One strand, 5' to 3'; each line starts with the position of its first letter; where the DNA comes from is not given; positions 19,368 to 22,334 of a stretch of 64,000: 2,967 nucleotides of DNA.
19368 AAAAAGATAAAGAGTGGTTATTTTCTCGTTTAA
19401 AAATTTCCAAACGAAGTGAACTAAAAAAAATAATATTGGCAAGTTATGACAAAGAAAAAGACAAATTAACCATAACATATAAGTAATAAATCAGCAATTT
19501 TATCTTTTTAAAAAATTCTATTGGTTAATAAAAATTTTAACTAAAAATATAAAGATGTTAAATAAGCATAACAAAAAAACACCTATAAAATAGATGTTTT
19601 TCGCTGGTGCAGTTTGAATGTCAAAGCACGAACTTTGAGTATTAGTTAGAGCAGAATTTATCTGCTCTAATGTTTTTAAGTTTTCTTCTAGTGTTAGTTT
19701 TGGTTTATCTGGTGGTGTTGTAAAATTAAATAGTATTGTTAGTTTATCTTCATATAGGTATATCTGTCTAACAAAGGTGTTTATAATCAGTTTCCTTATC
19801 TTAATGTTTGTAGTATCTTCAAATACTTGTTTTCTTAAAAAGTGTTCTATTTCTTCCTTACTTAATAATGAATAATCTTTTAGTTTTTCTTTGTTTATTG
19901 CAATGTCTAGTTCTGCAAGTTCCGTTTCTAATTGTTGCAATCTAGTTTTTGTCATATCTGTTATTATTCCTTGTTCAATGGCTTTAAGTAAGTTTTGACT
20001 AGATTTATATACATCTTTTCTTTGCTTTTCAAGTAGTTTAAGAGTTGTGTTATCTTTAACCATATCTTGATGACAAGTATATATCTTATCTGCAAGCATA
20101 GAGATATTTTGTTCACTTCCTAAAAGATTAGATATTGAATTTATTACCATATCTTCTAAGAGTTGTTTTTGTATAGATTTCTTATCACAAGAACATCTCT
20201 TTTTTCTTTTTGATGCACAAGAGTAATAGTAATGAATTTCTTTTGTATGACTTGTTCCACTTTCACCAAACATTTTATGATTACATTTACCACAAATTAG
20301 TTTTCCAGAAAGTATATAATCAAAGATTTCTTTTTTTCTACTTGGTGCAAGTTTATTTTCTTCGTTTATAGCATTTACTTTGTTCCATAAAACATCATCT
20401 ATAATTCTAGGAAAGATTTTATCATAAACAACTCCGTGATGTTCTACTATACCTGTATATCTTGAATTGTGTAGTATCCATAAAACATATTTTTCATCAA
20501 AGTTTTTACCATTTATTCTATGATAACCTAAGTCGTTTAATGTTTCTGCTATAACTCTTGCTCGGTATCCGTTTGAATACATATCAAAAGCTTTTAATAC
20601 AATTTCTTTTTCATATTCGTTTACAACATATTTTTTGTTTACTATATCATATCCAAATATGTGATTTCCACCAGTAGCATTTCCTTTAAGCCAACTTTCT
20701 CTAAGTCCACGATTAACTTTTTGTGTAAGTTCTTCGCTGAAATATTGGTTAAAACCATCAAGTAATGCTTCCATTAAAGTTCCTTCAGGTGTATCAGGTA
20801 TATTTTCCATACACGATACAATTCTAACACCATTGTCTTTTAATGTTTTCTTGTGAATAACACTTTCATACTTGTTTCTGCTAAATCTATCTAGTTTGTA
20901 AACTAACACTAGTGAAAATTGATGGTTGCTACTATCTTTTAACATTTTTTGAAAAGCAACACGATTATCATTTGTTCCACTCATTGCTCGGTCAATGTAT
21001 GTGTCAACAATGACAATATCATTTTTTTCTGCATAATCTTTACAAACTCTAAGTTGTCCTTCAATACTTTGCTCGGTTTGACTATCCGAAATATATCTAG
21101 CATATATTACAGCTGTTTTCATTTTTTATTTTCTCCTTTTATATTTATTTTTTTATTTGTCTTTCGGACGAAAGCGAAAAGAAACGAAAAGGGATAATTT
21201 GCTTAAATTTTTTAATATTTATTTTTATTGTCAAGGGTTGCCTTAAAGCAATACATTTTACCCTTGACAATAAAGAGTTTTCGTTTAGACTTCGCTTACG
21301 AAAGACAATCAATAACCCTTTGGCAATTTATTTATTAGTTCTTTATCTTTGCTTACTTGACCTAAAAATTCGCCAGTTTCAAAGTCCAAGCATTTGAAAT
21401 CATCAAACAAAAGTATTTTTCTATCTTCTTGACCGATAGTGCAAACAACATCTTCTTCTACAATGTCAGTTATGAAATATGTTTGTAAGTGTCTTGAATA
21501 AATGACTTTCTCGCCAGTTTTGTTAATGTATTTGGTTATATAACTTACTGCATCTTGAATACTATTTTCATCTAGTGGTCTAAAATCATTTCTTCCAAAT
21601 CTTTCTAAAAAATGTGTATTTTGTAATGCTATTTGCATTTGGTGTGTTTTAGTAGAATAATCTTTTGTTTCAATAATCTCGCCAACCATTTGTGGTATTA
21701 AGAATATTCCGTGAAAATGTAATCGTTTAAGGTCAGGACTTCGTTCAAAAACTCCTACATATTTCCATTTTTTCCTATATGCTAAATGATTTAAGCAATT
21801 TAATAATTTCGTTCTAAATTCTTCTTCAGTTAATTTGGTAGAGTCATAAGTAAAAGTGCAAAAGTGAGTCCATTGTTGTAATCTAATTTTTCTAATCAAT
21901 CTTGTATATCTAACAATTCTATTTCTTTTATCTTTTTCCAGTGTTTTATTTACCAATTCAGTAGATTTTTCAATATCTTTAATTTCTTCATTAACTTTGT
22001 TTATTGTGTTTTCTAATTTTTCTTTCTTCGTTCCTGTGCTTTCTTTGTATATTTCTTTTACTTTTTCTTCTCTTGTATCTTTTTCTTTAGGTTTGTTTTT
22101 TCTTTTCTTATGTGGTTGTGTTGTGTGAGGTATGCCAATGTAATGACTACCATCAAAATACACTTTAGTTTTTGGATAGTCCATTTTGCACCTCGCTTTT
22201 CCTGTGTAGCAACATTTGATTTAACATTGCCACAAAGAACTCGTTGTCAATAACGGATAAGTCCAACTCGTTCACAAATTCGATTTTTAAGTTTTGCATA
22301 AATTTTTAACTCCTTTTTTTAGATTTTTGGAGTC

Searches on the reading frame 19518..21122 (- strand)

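Call 3: search_protein_families(library=pfam, proteins=[window:19518-21122:-], max_evalue=0.1)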
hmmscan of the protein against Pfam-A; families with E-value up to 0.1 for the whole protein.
window:19518-21122:- (534 aa): 4 families
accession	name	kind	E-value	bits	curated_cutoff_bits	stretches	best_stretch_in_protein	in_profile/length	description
PF00239.26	Resolvase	-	3.7e-28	98.9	23.3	1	4-147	1-143/145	Resolvase, N terminal domain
PF07508.19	Recombinase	-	3.3e-16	59.8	21.1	1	171-256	3-102/102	Recombinase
PF13408.12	Zn_ribbon_recom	-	5.1e-12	46.4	25.3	1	270-330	1-57/58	Recombinase zinc beta ribbon domain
PF17522.7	DUF5446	-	0.096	13.3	26.2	0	361-412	11-64/72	Family of unknown function (DUF5446)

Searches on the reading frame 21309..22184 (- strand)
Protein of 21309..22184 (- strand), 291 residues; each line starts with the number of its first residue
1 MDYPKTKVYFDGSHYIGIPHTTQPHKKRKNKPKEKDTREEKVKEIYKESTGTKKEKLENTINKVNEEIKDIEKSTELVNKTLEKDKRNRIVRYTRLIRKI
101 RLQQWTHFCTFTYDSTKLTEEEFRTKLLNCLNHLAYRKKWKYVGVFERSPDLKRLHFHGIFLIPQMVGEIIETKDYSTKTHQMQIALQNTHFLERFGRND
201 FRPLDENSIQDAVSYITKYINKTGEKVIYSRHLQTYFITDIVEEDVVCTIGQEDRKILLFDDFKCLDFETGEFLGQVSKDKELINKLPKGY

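Call 3: search_protein_families(library=pfam, proteins=[window:21309-22184:-], max_evalue=0.1)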
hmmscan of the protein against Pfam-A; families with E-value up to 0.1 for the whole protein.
window:21309-22184:- (291 aa): 2 families
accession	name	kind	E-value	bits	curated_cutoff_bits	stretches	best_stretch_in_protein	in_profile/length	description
PF23343.2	REP_ORF2-G2P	-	9.6e-10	39.1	27.8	1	107-223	2-98/99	Replication-associated protein ORF2/G2P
PF05840.19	Phage_GPA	-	0.0091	15.5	31.4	1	154-223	251-317/321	Bacteriophage replication gene A protein (GPA)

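Call 5: search_protein_families(library=phrogs, proteins=[window:21309-22184:-], max_evalue=0.1)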
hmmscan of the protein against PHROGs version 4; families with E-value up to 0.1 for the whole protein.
window:21309-22184:- (291 aa): 4 families
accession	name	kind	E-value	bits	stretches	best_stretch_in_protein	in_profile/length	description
phrog_1625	-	moron, auxiliary metabolic gene and host takeover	0.0014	19.7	1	26-84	33-95/110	involved in bacteriocin production or immunity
phrog_3419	-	DNA, RNA and nucleotide metabolism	0.034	14.7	0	75-223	77-212/289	rolling circle DNA replication initiation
phrog_27407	-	DNA, RNA and nucleotide metabolism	0.05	14.8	0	200-238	6-44/174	Holliday junction resolvase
phrog_29132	-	unknown function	0.078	14.2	0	115-147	21-49/57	-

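Call 6: search_protein_families(library=ncbifam, proteins=[window:21309-22184:-], max_evalue=0.1)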
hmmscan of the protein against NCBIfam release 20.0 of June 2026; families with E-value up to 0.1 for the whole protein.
window:21309-22184:- (291 aa): 1 family
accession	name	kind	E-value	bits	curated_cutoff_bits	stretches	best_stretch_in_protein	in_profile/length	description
NF053524.1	thylo_ssl2009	equivalog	0.029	15.1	58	1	26-78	36-88/90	ssl2009 family thylakoid membrane protein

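Call 95: find_related_loci(query=A6, collection=metagenome_contigs, flank=10000)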
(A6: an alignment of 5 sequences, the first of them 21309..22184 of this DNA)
Query A6 (291 aa) in metagenome_contigs; peptide patterns used: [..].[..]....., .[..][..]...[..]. (x = any residue, [..] = any of these).
600 stretches matched a pattern (row limit reached: there are more); 468 encode a relative of the query (tblastn E <= 1e-3); the best 80 are kept; 80 distinct loci.
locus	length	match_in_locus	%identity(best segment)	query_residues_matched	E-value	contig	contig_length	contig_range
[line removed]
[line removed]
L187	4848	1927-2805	73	1-291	5e-137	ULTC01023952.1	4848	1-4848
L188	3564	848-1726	74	1-291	4e-139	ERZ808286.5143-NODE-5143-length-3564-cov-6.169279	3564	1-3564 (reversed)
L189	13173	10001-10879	73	1-291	9e-133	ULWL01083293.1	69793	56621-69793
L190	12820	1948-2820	70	1-291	4e-131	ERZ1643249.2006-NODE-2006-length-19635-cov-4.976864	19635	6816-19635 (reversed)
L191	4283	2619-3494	67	1-291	4e-128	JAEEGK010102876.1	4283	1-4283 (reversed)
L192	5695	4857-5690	67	1-275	3e-123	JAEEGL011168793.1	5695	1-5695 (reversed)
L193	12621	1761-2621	64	1-290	7e-121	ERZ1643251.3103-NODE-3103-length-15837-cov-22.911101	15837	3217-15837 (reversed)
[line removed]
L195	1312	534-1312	86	1-260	2e-119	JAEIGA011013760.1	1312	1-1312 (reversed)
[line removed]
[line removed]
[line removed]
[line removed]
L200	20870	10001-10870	52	1-290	3e-93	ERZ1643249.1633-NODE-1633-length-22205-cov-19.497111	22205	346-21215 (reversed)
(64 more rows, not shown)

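Call 100: search_protein_families(library=pfam, proteins=[L186:5084-7048:-, L186:4148-4702:+, L186:3202-3972:-, L189:7104-8321:+, L189:6301-7107:+, L189:5610-6329:+, L189:5055-5609:+, L200:6747-8126:+, L200:5248-6738:+, L200:8310-8636:-], max_evalue=0.001)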
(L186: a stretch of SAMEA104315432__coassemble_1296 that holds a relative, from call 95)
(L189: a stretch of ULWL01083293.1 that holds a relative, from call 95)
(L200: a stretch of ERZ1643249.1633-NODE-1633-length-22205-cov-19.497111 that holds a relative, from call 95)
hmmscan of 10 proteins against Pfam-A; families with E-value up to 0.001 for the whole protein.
L186:5084-7048:- (654 aa): 5 families
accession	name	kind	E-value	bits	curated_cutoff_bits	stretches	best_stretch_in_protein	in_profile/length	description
PF00004.35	AAA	-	4.3e-37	127.9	21.2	1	428-561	1-131/131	ATPase family associated with various cellular activities (AAA)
PF17862.7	AAA_lid_3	-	1.3e-07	31.4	27.2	1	583-621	2-40/45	AAA+ lid domain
PF13191.12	AAA_16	-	0.0001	23.3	32.6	0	418-461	17-63/167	AAA ATPase domain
PF09336.16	Vps4_C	-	0.0003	21.1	21.3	1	621-654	26-59/61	Vps4 C terminal oligomerisation domain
PF13238.12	AAA_18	-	0.00042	21.2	29.4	0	428-529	1-94/128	AAA domain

L186:4148-4702:+ (184 aa): 1 family
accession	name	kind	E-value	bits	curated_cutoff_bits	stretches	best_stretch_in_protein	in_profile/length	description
PF14277.12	DUF4364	-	5.8e-37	127.4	26.9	1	14-177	1-160/162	Domain of unknown function (DUF4364)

L186:3202-3972:- (256 aa): 0 families

L189:7104-8321:+ (405 aa): 1 family
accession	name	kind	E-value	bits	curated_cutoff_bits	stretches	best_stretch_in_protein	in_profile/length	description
PF18134.7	AGS_C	-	7.5e-10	39.3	26.7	1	297-386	20-113/129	Adenylyl/Guanylyl and SMODS C-terminal sensor domain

L189:6301-7107:+ (268 aa): 1 family
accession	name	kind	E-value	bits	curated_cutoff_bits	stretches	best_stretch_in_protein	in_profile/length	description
PF18145.6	SAVED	-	1.3e-06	28.8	26.2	1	92-255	9-184/190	SMODS-associated and fused to various effectors sensor domain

L189:5610-6329:+ (239 aa): 8 families
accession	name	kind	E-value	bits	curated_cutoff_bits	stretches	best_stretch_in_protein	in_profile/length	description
PF01555.25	N6_N4_Mtase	-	3.5e-31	109.3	26.7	2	6-86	137-220/221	DNA methylase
PF01170.24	UPF0020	-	7.2e-09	36.1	22.3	1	46-156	27-156/197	RMKL-like, methyltransferase domain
PF08241.18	Methyltransf_11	-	3.7e-06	27.9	21.2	0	57-122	6-66/95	Methyltransferase domain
PF13649.12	Methyltransf_25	-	1.4e-05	26.2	27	1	51-122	1-70/97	Methyltransferase domain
PF13847.12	Methyltransf_31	-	3.2e-05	24.1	27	1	47-173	3-111/145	Methyltransferase domain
PF03602.21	Cons_hypoth95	-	5.3e-05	23.4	24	1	47-138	41-135/182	Conserved hypothetical protein 95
PF02475.24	TRM5-TYW2_MTfase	-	0.00014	22.3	28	1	40-109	29-99/164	TRM5/TYW2 methyltransferase domain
PF09445.16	Methyltransf_15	-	0.00057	19.9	22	1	50-144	3-99/165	RNA cap guanine-N2 methyltransferase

L189:5055-5609:+ (184 aa): 1 family
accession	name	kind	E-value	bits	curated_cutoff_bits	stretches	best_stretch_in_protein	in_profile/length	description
PF04556.18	DpnII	-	3.9e-69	233.5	23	1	2-180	106-277/278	DpnII restriction endonuclease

L200:6747-8126:+ (459 aa): 6 families
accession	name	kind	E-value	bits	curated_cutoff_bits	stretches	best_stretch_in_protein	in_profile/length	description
PF13175.12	AAA_15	-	6.4e-23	82.4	32.1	2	136-295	219-374/374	AAA ATPase domain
PF13304.12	AAA_21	-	1.6e-17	65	27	1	25-295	1-303/304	AAA domain, putative AbiEii toxin, Type IV TA system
PF02463.25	SMC_N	-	5.4e-11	42.8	40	1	1-299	1-206/220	RecF/RecN/SMC N terminal domain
PF13476.12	AAA_23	-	3.9e-07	31.3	27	1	4-168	1-154/201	AAA domain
PF11398.14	DUF2813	-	5.6e-05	23.1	21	0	229-292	258-322/372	Protein of unknown function (DUF2813)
PF13555.12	AAA_29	-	7.4e-05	22.9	27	1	2-51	1-50/61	P-loop containing region of AAA domain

L200:5248-6738:+ (496 aa): 1 family
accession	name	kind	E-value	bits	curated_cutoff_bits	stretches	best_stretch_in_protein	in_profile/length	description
PF03235.19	GmrSD_N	-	3.4e-24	86.5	33.2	1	161-304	9-198/199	GmrSD restriction endonuclease, N-terminal domain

L200:8310-8636:- (108 aa): 0 families

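Call 101: search_protein_families(library=padloc, proteins=[L189:7104-8321:+, L189:6301-7107:+, L189:5610-6329:+, L189:5055-5609:+, L200:6747-8126:+, L200:5248-6738:+, L200:4126-5238:+, L200:3384-4103:+, L186:5084-7048:-, L186:3202-3972:-], max_evalue=0.00001)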
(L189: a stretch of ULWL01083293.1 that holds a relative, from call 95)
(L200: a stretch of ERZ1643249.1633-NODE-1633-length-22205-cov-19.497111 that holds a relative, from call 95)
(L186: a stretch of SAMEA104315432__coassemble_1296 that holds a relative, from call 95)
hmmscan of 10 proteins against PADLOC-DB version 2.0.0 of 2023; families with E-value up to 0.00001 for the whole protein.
L189:7104-8321:+ (405 aa): 8 families
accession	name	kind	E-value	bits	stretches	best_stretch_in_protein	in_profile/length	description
PDLC00803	Cyclase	-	5.1e-43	145.6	1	3-251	4-244/253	oligonucleotide-cyclase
PDLC00776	Cyclase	-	3e-13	47.8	1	3-238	6-241/287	oligonucleotide-cyclase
PDLC00823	Cyclase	-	1.8e-12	45.5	1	36-250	38-251/285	oligonucleotide-cyclase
PDLC00793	Cyclase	-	6.2e-11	40.1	1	301-383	362-442/462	oligonucleotide-cyclase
PDLC00808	Cyclase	-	8.6e-10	36.4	1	46-215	54-240/325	oligonucleotide-cyclase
PDLC00770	Cyclase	-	1.2e-09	35.6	1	305-383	412-489/509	oligonucleotide-cyclase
PDLC00796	Cyclase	-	1.2e-08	32.7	0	316-382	348-410/432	oligonucleotide-cyclase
PDLC00814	Cyclase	-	1.4e-07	29.2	1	15-198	23-214/295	oligonucleotide-cyclase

L189:6301-7107:+ (268 aa): 4 families
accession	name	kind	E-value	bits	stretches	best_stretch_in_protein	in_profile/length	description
PDLC00663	Effector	-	8.8e-13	46.3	1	22-264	45-313/317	1TM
PDLC00689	Effector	-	2e-10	38.3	1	97-252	170-336/360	2TM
PDLC00738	Effector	-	4.3e-07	27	1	202-261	460-519/529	Endonuclease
PDLC02000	Effector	-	1e-06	25.9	1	202-261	455-514/524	SAVED1--SAVED_HNH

L189:5610-6329:+ (239 aa): 49 families (the best 25 are shown)
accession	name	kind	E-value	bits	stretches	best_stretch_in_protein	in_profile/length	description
PDLC03376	MTase_II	-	8.8e-107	354.6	1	3-239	12-249/249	Type II methyltransferase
PDLC03351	MTase_II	-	3.8e-47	159.2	1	7-239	106-347/348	Type II methyltransferase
PDLC03353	MTase_II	-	1.1e-38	131.2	2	99-239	10-149/260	Type II methyltransferase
PDLC03350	MTase_II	-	9e-26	89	2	101-239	59-192/312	Type II methyltransferase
PDLC03299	MTase_II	-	3.1e-23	80.7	2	11-99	179-267/296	Type II methyltransferase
PDLC03325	MTase_II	-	6.9e-22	75.8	2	10-89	54-133/426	Type II methyltransferase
PDLC03387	MTase_II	-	7e-21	72.6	2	21-92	203-278/289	Type II methyltransferase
PDLC03371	MTase_II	-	2.7e-20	71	1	6-90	172-253/260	Type II methyltransferase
PDLC03380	MTase_II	-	1.9e-19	68.1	1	9-89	16-98/393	Type II methyltransferase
PDLC03239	MTase_II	-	2.3e-18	64.1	1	23-88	65-133/442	Type II methyltransferase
PDLC03283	MTase_II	-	3.4e-18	64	2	36-99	218-281/352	Type II methyltransferase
PDLC03339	MTase_II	-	5.6e-16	56.3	1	10-90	192-272/399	Type II methyltransferase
PDLC03224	MTase_II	-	2.6e-15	54.3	1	16-88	61-134/481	Type II methyltransferase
PDLC03369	MTase_II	-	4.6e-15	53.4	1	19-96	113-189/532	Type II methyltransferase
PDLC03363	MTase_II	-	8e-15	53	1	23-130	51-163/294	Type II methyltransferase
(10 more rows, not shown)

L189:5055-5609:+ (184 aa): 2 families
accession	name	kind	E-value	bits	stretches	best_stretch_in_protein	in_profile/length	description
PDLC03548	REase_II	-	1.5e-63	212.9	1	3-184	112-289/290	Type II restriction enzyme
PDLC03569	REase_II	-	1.6e-22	78.6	1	3-183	25-204/205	Type II restriction enzyme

L200:6747-8126:+ (459 aa): 81 families (the best 25 are shown)
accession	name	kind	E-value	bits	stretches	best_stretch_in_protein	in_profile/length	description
PDLC03878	NsnB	-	7.9e-66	221.2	1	1-323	1-307/345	-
PDLC02979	AriA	-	8e-25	86.4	2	137-295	218-373/373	-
PDLC04707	PDC-M55A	-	4.3e-23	80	1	178-294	230-348/421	-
PDLC04148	HEC-03B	-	1.7e-19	68.2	1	124-314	215-402/458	-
PDLC04177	HEC-01A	-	2.1e-18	64.5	2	248-308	293-352/393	-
PDLC02980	AriA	-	4.8e-17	60.9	1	25-295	1-303/304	-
PDLC00091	GajA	-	2.1e-16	57.9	2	231-317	276-361/627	AAA ATPase domain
PDLC00099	GajA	-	2.7e-16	57.7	2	220-294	266-343/626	AAA ATPase domain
PDLC02358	Old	-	4.3e-16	56.8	2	2-75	4-76/578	Old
PDLC00096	GajA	-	1.8e-15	54.7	1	238-295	274-337/630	AAA ATPase domain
PDLC04176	HEC-01A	-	4.3e-15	53.9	1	178-298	205-324/371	-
PDLC00080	GajA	-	8.1e-15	52.6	1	158-294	193-336/622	AAA ATPase domain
PDLC04135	mad3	-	9.8e-15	53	1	2-126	2-132/374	mads_3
PDLC04178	HEC-01A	-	1.6e-14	51.8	1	182-294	216-330/399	-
PDLC00069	GajA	-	5.7e-14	49.5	2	252-294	335-380/687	AAA ATPase domain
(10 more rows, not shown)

L200:5248-6738:+ (496 aa): 3 families
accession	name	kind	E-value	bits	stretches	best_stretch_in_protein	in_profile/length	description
PDLC03877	NsnA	-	2.9e-79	265.1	1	105-493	19-381/385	-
PDLC04027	PD-T4-2_A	-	6.4e-33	112.3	1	135-460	23-342/363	-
PDLC03418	REase_II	-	1.4e-10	38.9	1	165-313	33-167/372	Type II restriction enzyme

L200:4126-5238:+ (370 aa): 17 families
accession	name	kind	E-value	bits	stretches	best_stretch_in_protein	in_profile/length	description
PDLC03294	MTase_II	-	4e-60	201.8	2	152-370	64-271/272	Type II methyltransferase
PDLC03735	oMTase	-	7.8e-38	128.5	2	169-370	82-282/284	orphan methyltransferase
PDLC03349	MTase_II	-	2.7e-35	120.1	1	6-367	5-355/374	Type II methyltransferase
PDLC03729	oMTase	-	3.8e-34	116.5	2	179-368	87-267/275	orphan methyltransferase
PDLC03261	MTase_II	-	1.1e-29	101.2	2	190-362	108-282/643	Type II methyltransferase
PDLC03266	MTase_II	-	1.1e-28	98.5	2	154-338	75-252/285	Type II methyltransferase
PDLC03383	MTase_II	-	1.7e-27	94.6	2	153-370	95-313/318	Type II methyltransferase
PDLC03247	MTase_II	-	5.8e-23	79.5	2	6-93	2-93/282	Type II methyltransferase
PDLC03264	MTase_II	-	3.7e-18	63.8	2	181-365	101-278/306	Type II methyltransferase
PDLC04018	PD-Lambda-5_B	-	1.1e-16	59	2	10-98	8-106/291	-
PDLC03717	oMTase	-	1.6e-14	52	1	7-102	3-102/285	orphan methyltransferase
PDLC03344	MTase_II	-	6.4e-14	50.1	1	5-91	2-93/154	Type II methyltransferase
PDLC03253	MTase_II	-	7.5e-10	37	1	5-76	2-73/253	Type II methyltransferase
PDLC03244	MTase_II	-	4.5e-09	33.8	1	9-80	30-101/295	Type II methyltransferase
PDLC03287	MTase_II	-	4.7e-09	33.6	1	141-370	415-641/646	Type II methyltransferase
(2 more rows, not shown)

L200:3384-4103:+ (239 aa): 47 families (the best 25 are shown)
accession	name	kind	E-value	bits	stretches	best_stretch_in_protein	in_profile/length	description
PDLC03376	MTase_II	-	6.7e-105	348.4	1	3-239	11-249/249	Type II methyltransferase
PDLC03351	MTase_II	-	3.5e-48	162.6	1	7-239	105-347/348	Type II methyltransferase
PDLC03353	MTase_II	-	2.5e-38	130.1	2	111-239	22-149/260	Type II methyltransferase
PDLC03350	MTase_II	-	4e-26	90.1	2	110-239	69-192/312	Type II methyltransferase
PDLC03325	MTase_II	-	4.6e-22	76.3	2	11-92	54-135/426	Type II methyltransferase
PDLC03387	MTase_II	-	3.7e-21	73.5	2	22-99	203-284/289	Type II methyltransferase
PDLC03299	MTase_II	-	1.6e-20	71.8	2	12-94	179-261/296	Type II methyltransferase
PDLC03380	MTase_II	-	1.9e-19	68.2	1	10-90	16-98/393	Type II methyltransferase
PDLC03371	MTase_II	-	3.9e-19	67.2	1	2-91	167-253/260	Type II methyltransferase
PDLC03239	MTase_II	-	9.5e-19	65.4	1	24-92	65-136/442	Type II methyltransferase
PDLC03283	MTase_II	-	1.3e-16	58.8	2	26-94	206-275/352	Type II methyltransferase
PDLC03224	MTase_II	-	2.6e-16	57.6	1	18-89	62-134/481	Type II methyltransferase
PDLC03714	oMTase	-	3.4e-15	54.2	1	13-91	177-258/279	orphan methyltransferase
PDLC03339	MTase_II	-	6.7e-15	52.7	1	4-92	185-273/399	Type II methyltransferase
PDLC03265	MTase_II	-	8.5e-15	53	2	37-91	275-329/333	Type II methyltransferase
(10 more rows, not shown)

L186:5084-7048:- (654 aa): 6 families
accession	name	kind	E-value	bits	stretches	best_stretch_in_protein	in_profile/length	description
PDLC02196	IetA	-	4.9e-35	119.6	1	406-651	103-343/374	-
PDLC04232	IetA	-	5.1e-29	99.7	1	370-622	62-307/330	-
PDLC02195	IetA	-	8.3e-28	95.8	1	366-628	72-332/395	-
PDLC04231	IetA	-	4.4e-17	60.8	1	420-563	112-248/262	-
PDLC00915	TRIP13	-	8.6e-15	52.9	1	393-616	31-262/302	TRIP13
PDLC00914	TRIP13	-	1.2e-08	32.8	1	428-640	74-296/302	TRIP13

L186:3202-3972:- (256 aa): 0 families
